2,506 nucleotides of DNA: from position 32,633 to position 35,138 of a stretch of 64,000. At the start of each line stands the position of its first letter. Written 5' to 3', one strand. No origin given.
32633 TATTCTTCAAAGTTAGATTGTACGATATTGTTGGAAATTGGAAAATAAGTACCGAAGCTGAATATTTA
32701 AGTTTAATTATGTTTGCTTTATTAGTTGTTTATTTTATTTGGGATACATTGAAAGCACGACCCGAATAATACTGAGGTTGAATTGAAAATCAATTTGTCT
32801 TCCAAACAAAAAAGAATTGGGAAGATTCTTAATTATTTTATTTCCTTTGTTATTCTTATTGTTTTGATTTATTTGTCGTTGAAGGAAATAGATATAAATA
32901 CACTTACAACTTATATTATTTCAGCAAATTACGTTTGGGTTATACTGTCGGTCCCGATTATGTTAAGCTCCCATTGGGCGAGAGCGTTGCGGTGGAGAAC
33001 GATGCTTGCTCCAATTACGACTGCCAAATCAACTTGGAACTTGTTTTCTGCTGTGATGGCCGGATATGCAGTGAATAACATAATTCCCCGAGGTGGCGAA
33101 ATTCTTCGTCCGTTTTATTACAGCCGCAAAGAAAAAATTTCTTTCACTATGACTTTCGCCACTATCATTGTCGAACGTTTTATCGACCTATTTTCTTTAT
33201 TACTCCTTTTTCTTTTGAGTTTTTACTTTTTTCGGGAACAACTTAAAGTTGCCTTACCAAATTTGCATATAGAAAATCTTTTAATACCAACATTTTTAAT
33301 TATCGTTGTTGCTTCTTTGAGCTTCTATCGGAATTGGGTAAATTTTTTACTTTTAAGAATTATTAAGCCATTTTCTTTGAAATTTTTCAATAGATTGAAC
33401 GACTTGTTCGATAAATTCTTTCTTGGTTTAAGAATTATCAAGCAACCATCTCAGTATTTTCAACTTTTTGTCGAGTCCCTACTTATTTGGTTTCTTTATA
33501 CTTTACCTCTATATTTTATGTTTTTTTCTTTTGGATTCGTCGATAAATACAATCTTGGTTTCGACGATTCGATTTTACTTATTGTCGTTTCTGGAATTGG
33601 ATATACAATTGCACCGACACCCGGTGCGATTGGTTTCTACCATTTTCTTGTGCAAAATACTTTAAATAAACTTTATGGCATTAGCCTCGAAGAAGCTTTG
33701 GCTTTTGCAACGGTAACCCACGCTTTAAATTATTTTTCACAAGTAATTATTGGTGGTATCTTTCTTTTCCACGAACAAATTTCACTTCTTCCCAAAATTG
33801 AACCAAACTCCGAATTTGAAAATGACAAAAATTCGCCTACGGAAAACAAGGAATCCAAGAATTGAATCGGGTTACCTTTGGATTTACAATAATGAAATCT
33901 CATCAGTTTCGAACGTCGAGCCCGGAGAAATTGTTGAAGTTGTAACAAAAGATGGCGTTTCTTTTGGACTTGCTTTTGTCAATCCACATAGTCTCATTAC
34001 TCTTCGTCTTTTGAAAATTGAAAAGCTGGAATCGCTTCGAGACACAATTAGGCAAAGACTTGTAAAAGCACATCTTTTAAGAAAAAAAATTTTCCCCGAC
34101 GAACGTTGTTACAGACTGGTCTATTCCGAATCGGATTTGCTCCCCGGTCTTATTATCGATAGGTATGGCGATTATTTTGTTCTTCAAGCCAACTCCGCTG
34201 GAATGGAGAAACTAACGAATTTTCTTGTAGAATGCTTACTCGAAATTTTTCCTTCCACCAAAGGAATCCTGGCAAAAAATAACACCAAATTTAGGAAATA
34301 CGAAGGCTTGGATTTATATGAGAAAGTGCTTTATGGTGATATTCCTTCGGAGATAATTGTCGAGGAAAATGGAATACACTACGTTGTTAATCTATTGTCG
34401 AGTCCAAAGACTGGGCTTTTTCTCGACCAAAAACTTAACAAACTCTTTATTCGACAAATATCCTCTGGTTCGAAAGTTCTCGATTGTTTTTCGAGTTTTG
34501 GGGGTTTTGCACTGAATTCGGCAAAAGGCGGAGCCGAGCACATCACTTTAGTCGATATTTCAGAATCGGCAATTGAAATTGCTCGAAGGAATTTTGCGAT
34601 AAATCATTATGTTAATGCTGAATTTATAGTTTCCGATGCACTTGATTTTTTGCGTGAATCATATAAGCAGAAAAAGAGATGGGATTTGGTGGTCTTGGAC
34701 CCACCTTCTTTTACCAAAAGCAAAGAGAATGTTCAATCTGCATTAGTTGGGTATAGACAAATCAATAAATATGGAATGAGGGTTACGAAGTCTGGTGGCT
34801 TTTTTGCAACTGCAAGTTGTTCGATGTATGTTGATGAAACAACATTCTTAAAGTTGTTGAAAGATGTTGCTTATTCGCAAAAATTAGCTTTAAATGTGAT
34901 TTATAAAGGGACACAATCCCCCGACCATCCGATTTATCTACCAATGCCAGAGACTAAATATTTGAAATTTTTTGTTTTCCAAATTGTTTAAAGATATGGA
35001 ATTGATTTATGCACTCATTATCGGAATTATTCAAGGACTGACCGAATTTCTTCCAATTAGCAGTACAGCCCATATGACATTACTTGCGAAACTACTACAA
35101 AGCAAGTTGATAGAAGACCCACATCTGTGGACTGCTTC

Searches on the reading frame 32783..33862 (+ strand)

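Call 36: search_protein_families(library=pfam, proteins=[window:32783-33862:+], max_evalue=0.0001)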
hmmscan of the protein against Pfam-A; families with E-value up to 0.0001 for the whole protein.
window:32783-33862:+ (360 aa): 1 family
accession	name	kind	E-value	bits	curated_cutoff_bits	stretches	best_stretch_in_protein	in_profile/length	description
PF03706.18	LPG_synthase_TM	-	1.1e-43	150.3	33.4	1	19-324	2-302/302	Lysylphosphatidylglycerol synthase TM region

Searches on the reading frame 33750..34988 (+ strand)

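Call 36: search_protein_families(library=pfam, proteins=[window:33750-34988:+], max_evalue=0.0001)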
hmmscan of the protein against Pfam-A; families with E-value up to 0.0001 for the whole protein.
window:33750-34988:+ (413 aa): 8 families
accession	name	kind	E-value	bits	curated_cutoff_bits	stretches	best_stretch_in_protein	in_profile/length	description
PF10672.15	Methyltrans_SAM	-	1.1e-16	61.4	27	1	192-326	76-211/286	S-adenosylmethionine-dependent methyltransferase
PF17785.7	PUA_3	-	1.8e-16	60.1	22.6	1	28-88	1-62/64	PUA-like domain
PF13847.12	Methyltransf_31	-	3.8e-12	46.5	27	1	237-362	1-114/145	Methyltransferase domain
PF03602.21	Cons_hypoth95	-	4.1e-10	40.1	24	1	238-343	40-147/182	Conserved hypothetical protein 95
PF05175.20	MTS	-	2.1e-07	31.2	23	1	232-327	22-115/170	Methyltransferase small domain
PF13649.12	Methyltransf_25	-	1.5e-06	29.3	27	1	243-316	1-70/97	Methyltransferase domain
PF06325.19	PrmA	-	4.6e-05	23.5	22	1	236-315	158-231/296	Ribosomal protein L11 methyltransferase (PrmA)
PF02005.22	TRM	-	8.3e-05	22.4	27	0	234-318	44-128/376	N2,N2-dimethylguanosine tRNA methyltransferase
